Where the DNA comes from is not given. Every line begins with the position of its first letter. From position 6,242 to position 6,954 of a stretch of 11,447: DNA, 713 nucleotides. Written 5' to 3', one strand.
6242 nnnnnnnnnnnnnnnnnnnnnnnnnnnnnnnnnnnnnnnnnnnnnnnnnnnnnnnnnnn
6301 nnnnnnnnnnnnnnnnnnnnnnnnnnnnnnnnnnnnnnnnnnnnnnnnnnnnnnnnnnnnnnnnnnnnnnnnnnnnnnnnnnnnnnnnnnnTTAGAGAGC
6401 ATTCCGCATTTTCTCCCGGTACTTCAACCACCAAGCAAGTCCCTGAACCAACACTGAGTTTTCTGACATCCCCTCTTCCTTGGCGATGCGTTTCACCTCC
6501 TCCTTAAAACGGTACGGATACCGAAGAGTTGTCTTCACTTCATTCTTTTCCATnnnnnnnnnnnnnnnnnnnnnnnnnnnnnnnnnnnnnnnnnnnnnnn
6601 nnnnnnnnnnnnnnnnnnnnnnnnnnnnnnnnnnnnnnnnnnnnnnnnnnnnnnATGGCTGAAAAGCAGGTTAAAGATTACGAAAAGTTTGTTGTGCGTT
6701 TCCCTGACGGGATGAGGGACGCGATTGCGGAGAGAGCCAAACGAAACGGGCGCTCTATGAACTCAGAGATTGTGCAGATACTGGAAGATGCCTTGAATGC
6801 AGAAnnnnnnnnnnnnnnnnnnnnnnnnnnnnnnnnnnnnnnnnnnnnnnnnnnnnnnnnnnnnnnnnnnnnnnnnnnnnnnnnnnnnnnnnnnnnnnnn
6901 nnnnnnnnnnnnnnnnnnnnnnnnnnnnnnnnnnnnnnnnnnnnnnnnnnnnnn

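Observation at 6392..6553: Unlisted 53-codon Arc-family gene directly upstream of the antirepressor gene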

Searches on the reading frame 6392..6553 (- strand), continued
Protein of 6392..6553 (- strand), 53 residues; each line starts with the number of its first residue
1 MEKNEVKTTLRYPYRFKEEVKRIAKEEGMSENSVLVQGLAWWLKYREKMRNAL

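Call 36: search_protein_representatives(alignment_id=A3)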
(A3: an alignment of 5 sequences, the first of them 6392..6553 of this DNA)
Query: 5 sequences, 53 profile positions. Proteins with E-value up to 0.001 (for the whole library): 25; up to 1e-10: 7; up to 1e-30: 4. The best 25 are listed.
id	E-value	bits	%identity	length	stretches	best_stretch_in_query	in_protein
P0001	6.1e-34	131.3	-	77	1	1-53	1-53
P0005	9.9e-34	130.6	-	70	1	1-53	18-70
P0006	1.1e-33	130.5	-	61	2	18-53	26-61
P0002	1.6e-32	126.7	-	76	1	1-51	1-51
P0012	3.8e-23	96.7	-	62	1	1-50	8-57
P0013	2.0e-13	65.6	-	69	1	1-34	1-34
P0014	1.6e-12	62.7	-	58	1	2-52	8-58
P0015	7.8e-10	54.1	-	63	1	1-29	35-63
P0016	7.8e-08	47.7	-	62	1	3-47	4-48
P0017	6.5e-07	44.7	-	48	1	4-28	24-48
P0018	9.6e-07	44.2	-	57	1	2-44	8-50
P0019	1.5e-06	43.6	-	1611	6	16-34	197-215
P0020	8.9e-05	37.9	-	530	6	9-28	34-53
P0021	2.0e-04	36.8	-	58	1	9-47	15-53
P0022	2.0e-04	36.7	-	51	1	5-50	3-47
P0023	2.8e-04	36.3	-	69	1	4-48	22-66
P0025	3.4e-04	36.0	-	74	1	6-44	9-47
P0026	5.1e-04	35.4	-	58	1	9-52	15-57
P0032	7.9e-04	34.8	-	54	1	8-49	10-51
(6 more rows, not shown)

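Call 37: search_protein_families(library=pfam, proteins=[P0012, P0014, P0016, P0018, P0021, P0022, P0023, P0025, P0026, P0032], max_evalue=0.1)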
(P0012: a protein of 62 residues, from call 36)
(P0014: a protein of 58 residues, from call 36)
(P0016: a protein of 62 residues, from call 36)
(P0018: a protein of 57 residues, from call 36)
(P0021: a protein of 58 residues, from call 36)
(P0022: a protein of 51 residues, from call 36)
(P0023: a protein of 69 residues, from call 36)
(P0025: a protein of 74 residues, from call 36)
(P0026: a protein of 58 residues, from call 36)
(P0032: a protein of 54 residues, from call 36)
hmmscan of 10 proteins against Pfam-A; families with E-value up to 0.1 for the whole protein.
P0012 (62 aa): 1 family
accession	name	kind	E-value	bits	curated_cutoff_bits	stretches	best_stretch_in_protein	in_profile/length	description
PF03869.20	Arc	-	0.0006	20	20.4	1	14-55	6-47/50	Arc-like DNA binding domain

P0014 (58 aa): 4 families
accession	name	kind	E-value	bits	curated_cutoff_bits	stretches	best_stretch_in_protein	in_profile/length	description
PF03869.20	Arc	-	9.5e-07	29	20.4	1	14-49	7-42/50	Arc-like DNA binding domain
PF01402.27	RHH_1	-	0.0037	17.6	20.5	1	16-40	4-28/39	Ribbon-helix-helix protein, copG family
PF05534.18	HicB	-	0.021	15.1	21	1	13-45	19-51/51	HicB family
PF22445.1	Ssol_1539-like_2nd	-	0.097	12.7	27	0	12-30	4-22/45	Ssol_1539-like, second domain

P0016 (62 aa): 1 family
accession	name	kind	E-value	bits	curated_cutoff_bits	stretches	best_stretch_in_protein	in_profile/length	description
PF03869.20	Arc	-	0.08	13.2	20.4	1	8-44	6-42/50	Arc-like DNA binding domain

P0018 (57 aa): 4 families
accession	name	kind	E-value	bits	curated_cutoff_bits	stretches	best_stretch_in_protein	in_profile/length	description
PF03869.20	Arc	-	6.8e-10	39.1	20.4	1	10-50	3-43/50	Arc-like DNA binding domain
PF05534.18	HicB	-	0.00027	21.2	21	1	9-45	15-51/51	HicB family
PF25361.1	AAA_lid_RFC1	-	0.04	13.8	34.9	1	22-52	4-34/59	RFC1-like, AAA+ ATPase lid domain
PF12441.14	CopG_antitoxin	-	0.047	14.9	28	1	8-41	39-72/79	CopG antitoxin of type II toxin-antitoxin system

P0021 (58 aa): 6 families
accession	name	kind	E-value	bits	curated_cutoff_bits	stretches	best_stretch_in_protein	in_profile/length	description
PF03869.20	Arc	-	1.8e-06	28.2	20.4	1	15-53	8-46/50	Arc-like DNA binding domain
PF05534.18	HicB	-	4.2e-05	23.8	21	1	15-45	21-51/51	HicB family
PF01402.27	RHH_1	-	0.0053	17.1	20.5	1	14-41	2-29/39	Ribbon-helix-helix protein, copG family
PF22513.2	FitA-like_RHH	-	0.0066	16.8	27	1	18-41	8-31/39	Antitoxin FitA-like, ribbon-helix-helix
PF21983.2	NikA-like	-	0.048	14.2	27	1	13-38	6-31/72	Mobilization protein NikA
PF25361.1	AAA_lid_RFC1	-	0.084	12.8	34.9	0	20-52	2-34/59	RFC1-like, AAA+ ATPase lid domain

P0022 (51 aa): 4 families
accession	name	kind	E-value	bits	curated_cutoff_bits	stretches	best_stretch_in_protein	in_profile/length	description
PF01402.27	RHH_1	-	5.7e-05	23.4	20.5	1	7-42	3-38/39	Ribbon-helix-helix protein, copG family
PF07878.17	RHH_5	-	0.029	14.6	26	1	7-39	5-37/43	CopG-like RHH_1 or ribbon-helix-helix domain, RHH_5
PF08745.17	PIN_5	-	0.029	14.2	27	1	6-48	43-83/205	PINc domain ribonuclease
PF10723.15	RepB-RCR_reg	-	0.059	13.8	21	1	8-42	44-78/81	Replication regulatory protein RepB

P0023 (69 aa): 2 families
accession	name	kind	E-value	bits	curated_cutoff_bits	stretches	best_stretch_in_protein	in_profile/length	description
PF05534.18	HicB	-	0.0067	16.8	21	1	21-57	15-51/51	HicB family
PF12441.14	CopG_antitoxin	-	0.0077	17.4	28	1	5-57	23-76/79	CopG antitoxin of type II toxin-antitoxin system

P0025 (74 aa): 1 family
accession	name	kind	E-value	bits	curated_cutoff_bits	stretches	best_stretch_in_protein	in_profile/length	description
PF03869.20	Arc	-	0.0028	17.9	20.4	1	12-44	8-40/50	Arc-like DNA binding domain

P0026 (58 aa): 2 families
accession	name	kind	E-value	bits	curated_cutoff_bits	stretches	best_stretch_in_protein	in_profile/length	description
PF03869.20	Arc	-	9e-12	45.1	20.4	1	9-52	2-45/50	Arc-like DNA binding domain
PF05534.18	HicB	-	0.0003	21.1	21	1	11-45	17-51/51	HicB family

P0032 (54 aa): 6 families
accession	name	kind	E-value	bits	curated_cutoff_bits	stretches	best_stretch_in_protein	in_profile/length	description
PF03869.20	Arc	-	3.2e-12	46.5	20.4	1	8-51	5-48/50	Arc-like DNA binding domain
PF01402.27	RHH_1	-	0.0014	19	20.5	1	10-45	2-36/39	Ribbon-helix-helix protein, copG family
PF22513.2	FitA-like_RHH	-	0.002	18.5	27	1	14-42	8-36/39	Antitoxin FitA-like, ribbon-helix-helix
PF07878.17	RHH_5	-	0.025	14.8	26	1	12-33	6-27/43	CopG-like RHH_1 or ribbon-helix-helix domain, RHH_5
PF25361.1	AAA_lid_RFC1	-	0.027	14.4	34.9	1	17-48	3-34/59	RFC1-like, AAA+ ATPase lid domain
PF05534.18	HicB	-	0.03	14.7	21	1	12-41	22-51/51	HicB family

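Call 38: fold_search(model_id=the predicted structure, library=pdb)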
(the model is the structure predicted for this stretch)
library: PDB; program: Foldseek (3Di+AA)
matches with E <= 10: 184; with E <= 0.001: 0
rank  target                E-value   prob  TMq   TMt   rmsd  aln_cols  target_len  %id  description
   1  5x3t_A                4.0e-01  0.96  0.55  0.42   1.8        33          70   39  VapBC from Mycobacterium tuberculosis (released 2017-06-07)
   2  2k9i_MODEL_1_A        5.0e-01  0.75  0.62  0.60   4.3        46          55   22  NMR structure of plasmid copy control protein ORF56 from sulfolobus islandicus (released 2009-10-20)
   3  1myl_A                5.4e-01  0.84  0.56  0.64   1.8        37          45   32  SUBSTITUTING HYDROPHOBIC RESIDUES FOR A BURIED SALT BRIDGE ENHANCES PROTEIN STABILITY BUT DOES NOT REDUCE CONFORMATION (released 1995-01-26)
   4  1par_A                6.3e-01  0.77  0.65  0.66   4.6        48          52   25  DNA RECOGNITION BY BETA-SHEETS IN THE ARC REPRESSOR-OPERATOR CRYSTAL STRUCTURE (released 1994-07-31)
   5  1baz_B                6.8e-01  0.89  0.58  0.73   0.9        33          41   30  ARC REPRESSOR MUTANT PHE10VAL (released 1998-06-17)
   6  9kkd_B                6.8e-01  0.85  0.60  0.72   1.1        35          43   20  the structure of StnY (released 2025-11-19)
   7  3ft7_A                6.8e-01  0.84  0.66  0.76   3.6        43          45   21  Crystal structure of an extremely stable dimeric protein from sulfolobus islandicus (released 2009-10-20)
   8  6sbw                  7.4e-01  0.72  0.59  0.64   2.9        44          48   25  CdbA Form One (released 2020-04-22)
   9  1b01_A                8.6e-01  0.82  0.58  0.70   0.9        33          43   21  TRANSCRIPTIONAL REPRESSOR COPG/DNA COMPLEX (released 1999-11-19)
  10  1bdv_B                8.6e-01  0.75  0.57  0.57   1.5        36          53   30  ARC FV10 COCRYSTAL (released 1999-01-06)
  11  1par_C                8.6e-01  0.72  0.63  0.66   5.4        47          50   28  DNA RECOGNITION BY BETA-SHEETS IN THE ARC REPRESSOR-OPERATOR CRYSTAL STRUCTURE (released 1994-07-31)
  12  6sbx_C                8.6e-01  0.60  0.59  0.57   4.3        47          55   23  CdbA Form Two (released 2020-04-22)
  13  1ea4_E                1.0e+00  0.82  0.58  0.69   0.9        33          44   21  TRANSCRIPTIONAL REPRESSOR COPG/22bp dsDNA COMPLEX (released 2001-07-05)
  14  9kkd_A                1.0e+00  0.80  0.59  0.68   1.0        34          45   20  the structure of StnY (released 2025-11-19)
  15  3qoq_D                1.0e+00  0.77  0.67  0.73   1.4        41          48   22  Crystal Structure of the Transcription Factor AmrZ in Complex with the 18 Base Pair amrZ1 Binding Site (released 2012-02-15)
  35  1b28_MODEL_1_A        2.2e+00  0.33  0.57  0.57   3.2        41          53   32  ARC REPRESSOR MYL MUTANT FROM SALMONELLA BACTERIOPHAGE P22 (released 1999-11-03)
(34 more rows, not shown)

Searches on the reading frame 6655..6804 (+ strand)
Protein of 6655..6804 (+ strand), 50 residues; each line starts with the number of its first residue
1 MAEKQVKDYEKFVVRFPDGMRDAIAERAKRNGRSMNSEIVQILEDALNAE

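Call 47: find_related_loci(query=window:6655-6804:+, collection=viral_contigs, flank=1200)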
Query seq(50 aa) (50 aa) in viral_contigs; peptide patterns used: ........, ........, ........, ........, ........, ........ (x = any residue, [..] = any of these).
457 stretches matched a pattern; 384 encode a relative of the query (tblastn E <= 1e-3); the best 80 are kept; 80 distinct loci.
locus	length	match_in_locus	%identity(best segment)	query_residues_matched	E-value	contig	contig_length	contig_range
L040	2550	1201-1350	100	1-50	3e-30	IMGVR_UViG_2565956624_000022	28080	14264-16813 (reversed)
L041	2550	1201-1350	100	1-50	3e-30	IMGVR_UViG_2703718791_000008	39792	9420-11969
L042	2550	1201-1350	100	1-50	3e-30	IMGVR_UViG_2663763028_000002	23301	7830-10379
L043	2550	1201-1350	100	1-50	3e-30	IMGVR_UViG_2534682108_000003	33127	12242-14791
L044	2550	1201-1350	100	1-50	3e-30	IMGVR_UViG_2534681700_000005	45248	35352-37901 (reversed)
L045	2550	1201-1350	100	1-50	3e-30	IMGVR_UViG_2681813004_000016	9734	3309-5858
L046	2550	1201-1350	100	1-50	3e-30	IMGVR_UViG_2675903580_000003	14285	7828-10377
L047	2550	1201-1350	100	1-50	3e-30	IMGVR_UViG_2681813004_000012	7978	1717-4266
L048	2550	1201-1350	96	1-50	4e-29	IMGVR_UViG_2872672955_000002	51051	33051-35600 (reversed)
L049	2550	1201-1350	96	1-50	4e-29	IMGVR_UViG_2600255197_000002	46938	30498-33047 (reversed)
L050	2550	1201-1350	96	1-50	5e-29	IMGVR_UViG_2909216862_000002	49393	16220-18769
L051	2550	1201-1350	94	1-50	2e-28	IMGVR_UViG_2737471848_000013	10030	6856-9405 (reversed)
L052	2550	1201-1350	94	1-50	2e-28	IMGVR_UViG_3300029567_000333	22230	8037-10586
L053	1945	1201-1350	94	1-50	2e-28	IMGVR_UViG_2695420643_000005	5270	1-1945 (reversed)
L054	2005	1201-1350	94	1-50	2e-28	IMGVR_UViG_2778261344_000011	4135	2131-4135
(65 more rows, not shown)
